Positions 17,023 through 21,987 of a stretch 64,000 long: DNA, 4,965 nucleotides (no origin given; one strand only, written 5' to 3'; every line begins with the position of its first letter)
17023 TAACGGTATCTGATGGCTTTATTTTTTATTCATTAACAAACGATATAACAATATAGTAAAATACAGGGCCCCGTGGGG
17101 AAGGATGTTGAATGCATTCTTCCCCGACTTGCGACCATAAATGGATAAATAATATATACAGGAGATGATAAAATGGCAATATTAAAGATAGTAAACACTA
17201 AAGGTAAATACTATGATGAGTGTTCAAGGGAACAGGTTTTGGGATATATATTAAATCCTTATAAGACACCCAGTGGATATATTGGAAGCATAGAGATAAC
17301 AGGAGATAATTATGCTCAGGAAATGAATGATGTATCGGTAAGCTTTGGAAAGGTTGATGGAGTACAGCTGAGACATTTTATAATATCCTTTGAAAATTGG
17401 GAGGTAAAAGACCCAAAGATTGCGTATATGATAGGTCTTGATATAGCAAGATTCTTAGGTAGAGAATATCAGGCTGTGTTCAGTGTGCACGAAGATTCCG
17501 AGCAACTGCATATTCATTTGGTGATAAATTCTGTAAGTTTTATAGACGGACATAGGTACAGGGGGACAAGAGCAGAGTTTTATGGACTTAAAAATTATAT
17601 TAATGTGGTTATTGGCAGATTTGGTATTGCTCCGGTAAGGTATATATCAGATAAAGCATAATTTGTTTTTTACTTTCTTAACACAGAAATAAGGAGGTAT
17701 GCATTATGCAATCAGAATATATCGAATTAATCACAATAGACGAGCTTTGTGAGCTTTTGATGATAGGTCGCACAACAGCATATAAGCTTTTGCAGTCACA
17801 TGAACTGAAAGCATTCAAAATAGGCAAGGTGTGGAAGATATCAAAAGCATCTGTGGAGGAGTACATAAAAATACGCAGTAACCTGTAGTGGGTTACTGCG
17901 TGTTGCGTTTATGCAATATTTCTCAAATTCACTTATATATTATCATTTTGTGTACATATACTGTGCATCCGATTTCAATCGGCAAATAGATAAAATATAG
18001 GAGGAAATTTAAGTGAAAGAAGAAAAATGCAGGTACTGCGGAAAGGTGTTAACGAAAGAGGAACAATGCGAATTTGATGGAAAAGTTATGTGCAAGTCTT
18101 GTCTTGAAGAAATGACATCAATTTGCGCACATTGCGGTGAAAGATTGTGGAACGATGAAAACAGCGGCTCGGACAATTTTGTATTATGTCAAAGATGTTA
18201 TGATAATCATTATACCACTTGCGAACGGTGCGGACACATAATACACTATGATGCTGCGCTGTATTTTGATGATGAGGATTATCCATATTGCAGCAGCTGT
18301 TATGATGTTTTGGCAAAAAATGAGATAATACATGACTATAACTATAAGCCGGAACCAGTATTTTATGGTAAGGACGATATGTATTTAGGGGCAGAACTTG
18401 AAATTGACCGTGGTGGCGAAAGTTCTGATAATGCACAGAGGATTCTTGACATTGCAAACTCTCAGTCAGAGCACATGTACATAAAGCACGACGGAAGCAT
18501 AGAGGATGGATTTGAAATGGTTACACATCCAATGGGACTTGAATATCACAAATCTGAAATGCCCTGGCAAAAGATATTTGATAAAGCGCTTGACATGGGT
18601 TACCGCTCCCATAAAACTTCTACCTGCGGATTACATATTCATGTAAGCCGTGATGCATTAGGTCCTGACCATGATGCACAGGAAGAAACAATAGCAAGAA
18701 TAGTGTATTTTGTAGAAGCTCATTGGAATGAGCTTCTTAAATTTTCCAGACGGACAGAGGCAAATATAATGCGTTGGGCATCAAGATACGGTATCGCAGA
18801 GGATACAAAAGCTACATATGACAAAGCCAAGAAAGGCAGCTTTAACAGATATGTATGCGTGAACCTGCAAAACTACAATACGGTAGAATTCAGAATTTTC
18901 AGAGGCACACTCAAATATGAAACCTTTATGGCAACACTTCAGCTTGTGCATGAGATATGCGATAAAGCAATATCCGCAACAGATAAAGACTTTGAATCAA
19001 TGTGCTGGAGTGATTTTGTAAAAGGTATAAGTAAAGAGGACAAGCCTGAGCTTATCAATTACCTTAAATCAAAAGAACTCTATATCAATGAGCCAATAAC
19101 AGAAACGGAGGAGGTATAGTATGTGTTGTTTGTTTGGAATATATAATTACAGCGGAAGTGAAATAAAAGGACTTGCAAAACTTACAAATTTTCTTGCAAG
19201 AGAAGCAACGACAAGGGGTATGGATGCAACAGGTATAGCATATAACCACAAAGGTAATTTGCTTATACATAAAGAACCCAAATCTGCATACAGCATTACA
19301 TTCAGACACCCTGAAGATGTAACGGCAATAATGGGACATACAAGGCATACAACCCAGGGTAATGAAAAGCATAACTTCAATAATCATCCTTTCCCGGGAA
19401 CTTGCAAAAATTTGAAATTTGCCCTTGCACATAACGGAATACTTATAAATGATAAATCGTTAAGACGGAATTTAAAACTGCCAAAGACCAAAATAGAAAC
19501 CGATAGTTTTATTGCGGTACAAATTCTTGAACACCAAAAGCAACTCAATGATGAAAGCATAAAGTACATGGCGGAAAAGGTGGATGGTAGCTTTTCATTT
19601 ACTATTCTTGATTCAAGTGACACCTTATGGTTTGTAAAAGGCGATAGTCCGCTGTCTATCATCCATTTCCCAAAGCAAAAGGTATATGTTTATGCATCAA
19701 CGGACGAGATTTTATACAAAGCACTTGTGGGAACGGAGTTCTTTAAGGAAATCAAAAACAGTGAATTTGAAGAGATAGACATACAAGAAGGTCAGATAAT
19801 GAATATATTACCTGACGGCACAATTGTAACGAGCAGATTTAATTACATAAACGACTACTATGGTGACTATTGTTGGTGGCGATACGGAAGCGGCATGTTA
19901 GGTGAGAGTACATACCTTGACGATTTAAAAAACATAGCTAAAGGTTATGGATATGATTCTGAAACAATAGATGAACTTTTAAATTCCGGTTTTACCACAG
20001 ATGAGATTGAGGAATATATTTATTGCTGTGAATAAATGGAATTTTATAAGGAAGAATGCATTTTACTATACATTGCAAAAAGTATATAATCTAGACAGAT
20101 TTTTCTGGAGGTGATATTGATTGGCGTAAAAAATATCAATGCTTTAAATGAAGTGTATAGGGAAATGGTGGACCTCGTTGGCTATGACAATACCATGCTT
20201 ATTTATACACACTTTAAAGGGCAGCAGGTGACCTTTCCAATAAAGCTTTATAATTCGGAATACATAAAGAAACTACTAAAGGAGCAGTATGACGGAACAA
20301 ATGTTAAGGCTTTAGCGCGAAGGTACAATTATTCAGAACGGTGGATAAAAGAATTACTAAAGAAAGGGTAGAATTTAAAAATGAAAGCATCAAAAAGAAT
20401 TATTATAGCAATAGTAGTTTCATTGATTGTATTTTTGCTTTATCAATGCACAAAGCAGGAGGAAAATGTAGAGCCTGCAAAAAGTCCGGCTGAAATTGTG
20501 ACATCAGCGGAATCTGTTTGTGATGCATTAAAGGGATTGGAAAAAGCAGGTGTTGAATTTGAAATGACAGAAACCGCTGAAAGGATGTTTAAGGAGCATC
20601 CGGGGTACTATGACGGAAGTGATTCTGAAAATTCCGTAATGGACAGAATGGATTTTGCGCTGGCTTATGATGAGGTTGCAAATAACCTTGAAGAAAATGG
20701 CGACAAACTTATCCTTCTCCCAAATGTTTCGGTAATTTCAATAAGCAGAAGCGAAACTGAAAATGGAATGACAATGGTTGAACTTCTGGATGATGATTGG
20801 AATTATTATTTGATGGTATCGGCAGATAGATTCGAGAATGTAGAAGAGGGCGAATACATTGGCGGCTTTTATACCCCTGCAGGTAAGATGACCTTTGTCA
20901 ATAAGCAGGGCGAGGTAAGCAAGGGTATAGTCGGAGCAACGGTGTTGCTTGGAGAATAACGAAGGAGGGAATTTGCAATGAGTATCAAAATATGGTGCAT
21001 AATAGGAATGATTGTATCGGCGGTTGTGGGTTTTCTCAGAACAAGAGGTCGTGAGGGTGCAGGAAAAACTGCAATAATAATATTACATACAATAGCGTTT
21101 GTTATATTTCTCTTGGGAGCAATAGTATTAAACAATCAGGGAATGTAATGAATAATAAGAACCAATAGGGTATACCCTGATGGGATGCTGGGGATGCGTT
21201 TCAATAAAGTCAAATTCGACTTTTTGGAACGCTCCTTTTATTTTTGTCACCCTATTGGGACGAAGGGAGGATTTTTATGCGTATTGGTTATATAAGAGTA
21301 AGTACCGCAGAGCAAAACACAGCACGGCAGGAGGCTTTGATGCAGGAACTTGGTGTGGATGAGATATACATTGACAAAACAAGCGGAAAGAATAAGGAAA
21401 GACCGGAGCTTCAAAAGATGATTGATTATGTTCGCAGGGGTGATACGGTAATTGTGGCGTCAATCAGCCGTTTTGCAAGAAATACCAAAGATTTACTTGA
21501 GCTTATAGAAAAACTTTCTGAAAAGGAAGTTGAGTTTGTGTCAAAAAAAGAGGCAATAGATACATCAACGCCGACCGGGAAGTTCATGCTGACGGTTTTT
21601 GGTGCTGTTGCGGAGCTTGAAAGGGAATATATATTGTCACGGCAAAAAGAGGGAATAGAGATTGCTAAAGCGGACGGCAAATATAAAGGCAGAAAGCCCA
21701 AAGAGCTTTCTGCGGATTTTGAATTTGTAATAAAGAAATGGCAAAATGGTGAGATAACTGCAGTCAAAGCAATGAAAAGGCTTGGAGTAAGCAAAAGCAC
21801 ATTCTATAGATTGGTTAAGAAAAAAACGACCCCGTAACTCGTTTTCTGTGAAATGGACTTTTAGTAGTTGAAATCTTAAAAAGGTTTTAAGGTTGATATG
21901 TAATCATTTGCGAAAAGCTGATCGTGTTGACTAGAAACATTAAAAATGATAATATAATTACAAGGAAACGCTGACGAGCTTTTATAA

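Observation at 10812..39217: A 27.5-kb serine-recombinase island splits a polysaccharide deacetylase gene, and attB and attP can be reconstructed to the base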

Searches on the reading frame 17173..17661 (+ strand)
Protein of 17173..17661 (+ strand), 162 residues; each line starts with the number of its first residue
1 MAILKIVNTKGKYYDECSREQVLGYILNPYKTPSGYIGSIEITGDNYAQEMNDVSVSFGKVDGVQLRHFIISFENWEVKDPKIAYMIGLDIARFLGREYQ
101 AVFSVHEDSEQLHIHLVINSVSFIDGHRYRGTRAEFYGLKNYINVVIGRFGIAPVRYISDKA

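Call 8: search_protein_families(library=pfam, proteins=[window:17173-17661:+], max_evalue=0.01)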
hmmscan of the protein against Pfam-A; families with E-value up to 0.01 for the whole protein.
window:17173-17661:+ (162 aa): 1 family
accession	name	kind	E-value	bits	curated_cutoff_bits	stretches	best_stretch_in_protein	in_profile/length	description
PF03432.20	Relaxase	-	8.1e-20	71.9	24.6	1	25-142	1-122/132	MobA/VirD2-like, nuclease domain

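Call 45: search_protein_families(library=phrogs, proteins=[window:17173-17661:+], max_evalue=0.001)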
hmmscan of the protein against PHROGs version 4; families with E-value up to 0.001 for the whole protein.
window:17173-17661:+ (162 aa): 1 family
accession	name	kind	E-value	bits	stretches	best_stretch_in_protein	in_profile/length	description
phrog_26285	-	unknown function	1.2e-10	42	1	21-141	18-142/465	-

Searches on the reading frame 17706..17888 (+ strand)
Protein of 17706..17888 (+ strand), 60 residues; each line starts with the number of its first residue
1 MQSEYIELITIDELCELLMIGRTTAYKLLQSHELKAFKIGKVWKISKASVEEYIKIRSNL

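Call 45: search_protein_families(library=phrogs, proteins=[window:17706-17888:+], max_evalue=0.001)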
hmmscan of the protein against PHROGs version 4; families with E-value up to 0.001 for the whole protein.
window:17706-17888:+ (60 aa): 6 families
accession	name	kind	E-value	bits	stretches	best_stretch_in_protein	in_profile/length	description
phrog_6401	-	DNA, RNA and nucleotide metabolism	2.4e-08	34.8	1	3-58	4-60/64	DNA binding protein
phrog_10045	-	DNA, RNA and nucleotide metabolism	1.3e-07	32.4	1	6-55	18-68/74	HTH DNA binding protein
phrog_66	-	integration and excision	5.7e-07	30.5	1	3-55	88-141/412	excisionase and transcriptional regulator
phrog_4370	-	integration and excision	1e-05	26.9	1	6-55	39-92/109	excisionase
phrog_1877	-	DNA, RNA and nucleotide metabolism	9.3e-05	23.3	1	7-55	59-107/129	DNA binding protein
phrog_668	-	DNA, RNA and nucleotide metabolism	0.00061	20.5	1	4-55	59-111/181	HTH DNA binding protein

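Call 46: search_protein_families(library=pfam, proteins=[window:17706-17888:+], max_evalue=0.01)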
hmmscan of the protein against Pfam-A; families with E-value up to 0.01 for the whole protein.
window:17706-17888:+ (60 aa): 1 family
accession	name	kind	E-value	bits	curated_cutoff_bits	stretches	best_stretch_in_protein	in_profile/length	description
PF12728.13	HTH_17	-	6.3e-15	55.6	27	1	8-55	1-48/51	Helix-turn-helix domain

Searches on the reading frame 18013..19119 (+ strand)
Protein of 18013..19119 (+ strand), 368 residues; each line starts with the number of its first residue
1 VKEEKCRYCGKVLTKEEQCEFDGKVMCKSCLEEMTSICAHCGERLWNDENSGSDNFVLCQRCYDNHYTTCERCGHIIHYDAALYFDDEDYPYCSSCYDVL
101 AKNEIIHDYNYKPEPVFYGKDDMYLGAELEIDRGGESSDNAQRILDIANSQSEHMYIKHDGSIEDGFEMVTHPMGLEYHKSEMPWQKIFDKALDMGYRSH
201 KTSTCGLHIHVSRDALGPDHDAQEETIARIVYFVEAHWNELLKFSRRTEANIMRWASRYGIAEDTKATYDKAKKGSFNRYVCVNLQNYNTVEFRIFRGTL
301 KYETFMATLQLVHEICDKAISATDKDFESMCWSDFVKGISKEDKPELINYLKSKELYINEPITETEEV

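Call 8: search_protein_families(library=pfam, proteins=[window:18013-19119:+], max_evalue=0.01)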
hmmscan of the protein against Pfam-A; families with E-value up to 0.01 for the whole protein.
window:18013-19119:+ (368 aa): 1 family
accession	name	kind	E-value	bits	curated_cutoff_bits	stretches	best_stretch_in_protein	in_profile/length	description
PF12224.13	Amidoligase_2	-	1.6e-07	31.9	22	1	154-313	63-242/245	Putative amidoligase enzyme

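Call 45: search_protein_families(library=phrogs, proteins=[window:18013-19119:+], max_evalue=0.001)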
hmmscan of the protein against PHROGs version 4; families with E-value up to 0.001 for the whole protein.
window:18013-19119:+ (368 aa): 3 families
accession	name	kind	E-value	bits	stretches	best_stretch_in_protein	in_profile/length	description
phrog_16683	-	unknown function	1.1e-91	308.8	1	18-367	12-347/368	-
phrog_22302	-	unknown function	2.4e-23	83.6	1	56-326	25-272/453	-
phrog_2443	-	other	2.5e-13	50.5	1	158-324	202-367/801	amidoligase enzyme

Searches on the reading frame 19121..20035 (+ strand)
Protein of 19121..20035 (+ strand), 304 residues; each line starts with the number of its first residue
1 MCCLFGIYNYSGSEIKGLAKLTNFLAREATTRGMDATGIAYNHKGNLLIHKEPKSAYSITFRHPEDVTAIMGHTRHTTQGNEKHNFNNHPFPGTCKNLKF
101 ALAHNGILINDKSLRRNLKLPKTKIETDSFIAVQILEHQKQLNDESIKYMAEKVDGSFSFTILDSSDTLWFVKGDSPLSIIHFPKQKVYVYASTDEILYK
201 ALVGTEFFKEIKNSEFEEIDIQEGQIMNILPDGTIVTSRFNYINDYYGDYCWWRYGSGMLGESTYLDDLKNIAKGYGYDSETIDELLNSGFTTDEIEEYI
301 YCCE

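Call 8: search_protein_families(library=pfam, proteins=[window:19121-20035:+], max_evalue=0.01)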
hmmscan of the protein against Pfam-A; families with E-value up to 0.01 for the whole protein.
window:19121-20035:+ (304 aa): 3 families
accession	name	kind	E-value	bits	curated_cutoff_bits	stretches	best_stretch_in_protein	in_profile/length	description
PF13522.11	GATase_6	-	1.9e-10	41.3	27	1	68-192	11-128/130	Glutamine amidotransferase domain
PF13537.11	GATase_7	-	7.5e-08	32.9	25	1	96-198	20-121/123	Glutamine amidotransferase domain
PF13230.11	GATase_4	-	0.00013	21.4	23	1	1-114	1-117/272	Glutamine amidotransferases class-II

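Call 45: search_protein_families(library=phrogs, proteins=[window:19121-20035:+], max_evalue=0.001)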
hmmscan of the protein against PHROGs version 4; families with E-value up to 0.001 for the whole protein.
window:19121-20035:+ (304 aa): 4 families
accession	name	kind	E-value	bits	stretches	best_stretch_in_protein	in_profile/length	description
phrog_13807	-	unknown function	9.4e-15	54.9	1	31-229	26-227/609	-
phrog_4736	-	other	3.6e-13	50.7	1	1-219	1-210/498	L-glutamine-D-fructose-6-phosphate aminotransferase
phrog_14519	-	moron, auxiliary metabolic gene and host takeover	9.5e-12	45.8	1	1-201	1-200/295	glutamine amidotransferase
phrog_26846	-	unknown function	5.7e-07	29.5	1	1-221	1-233/502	-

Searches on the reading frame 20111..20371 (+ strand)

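Call 10: search_protein_families(library=pfam, proteins=[window:20111-20371:+], max_evalue=0.01)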
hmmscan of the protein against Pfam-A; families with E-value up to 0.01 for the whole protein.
window:20111-20371:+ (86 aa): 1 family
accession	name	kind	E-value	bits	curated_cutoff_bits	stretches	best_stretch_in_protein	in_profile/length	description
PF08765.17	Mor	-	3.9e-08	33.7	24.9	1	13-85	22-94/107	Mor transcription activator family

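Call 45: search_protein_families(library=phrogs, proteins=[window:20111-20371:+], max_evalue=0.001)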
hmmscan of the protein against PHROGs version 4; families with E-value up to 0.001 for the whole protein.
window:20111-20371:+ (86 aa): 2 families
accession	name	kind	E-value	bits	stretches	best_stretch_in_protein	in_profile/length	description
phrog_836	-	transcription regulation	4e-10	40.9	1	54-85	92-119/133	late transcriptional activator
phrog_532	-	transcription regulation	2.5e-08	35.1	1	23-85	53-116/132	late transcriptional activator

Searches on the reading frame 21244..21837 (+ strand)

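Call 8: search_protein_families(library=pfam, proteins=[window:21244-21837:+], max_evalue=0.01)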
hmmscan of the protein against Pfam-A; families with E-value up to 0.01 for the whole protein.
window:21244-21837:+ (197 aa): 7 families
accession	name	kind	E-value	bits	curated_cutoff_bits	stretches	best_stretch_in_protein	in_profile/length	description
PF00239.26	Resolvase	-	1e-45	155.8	23.3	1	14-147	2-145/145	Resolvase, N terminal domain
PF02796.21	HTH_7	-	0.0002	21.8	23.8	1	149-191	1-42/45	Helix-turn-helix domain of resolvase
PF13518.12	HTH_28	-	0.0027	18.2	25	0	162-193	5-35/52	Helix-turn-helix domain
PF12728.13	HTH_17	-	0.0029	18.3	27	0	175-194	6-25/51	Helix-turn-helix domain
PF13551.12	HTH_29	-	0.0033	17.9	28.1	0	172-192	14-34/64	Winged helix-turn helix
PF13384.12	HTH_23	-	0.0045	17.2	24.6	0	165-192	13-39/50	Homeodomain-like domain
PF18961.6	DUF5703_N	-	0.0066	16.6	26.7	1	4-64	40-100/287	Domain of unknown function (DUF5703)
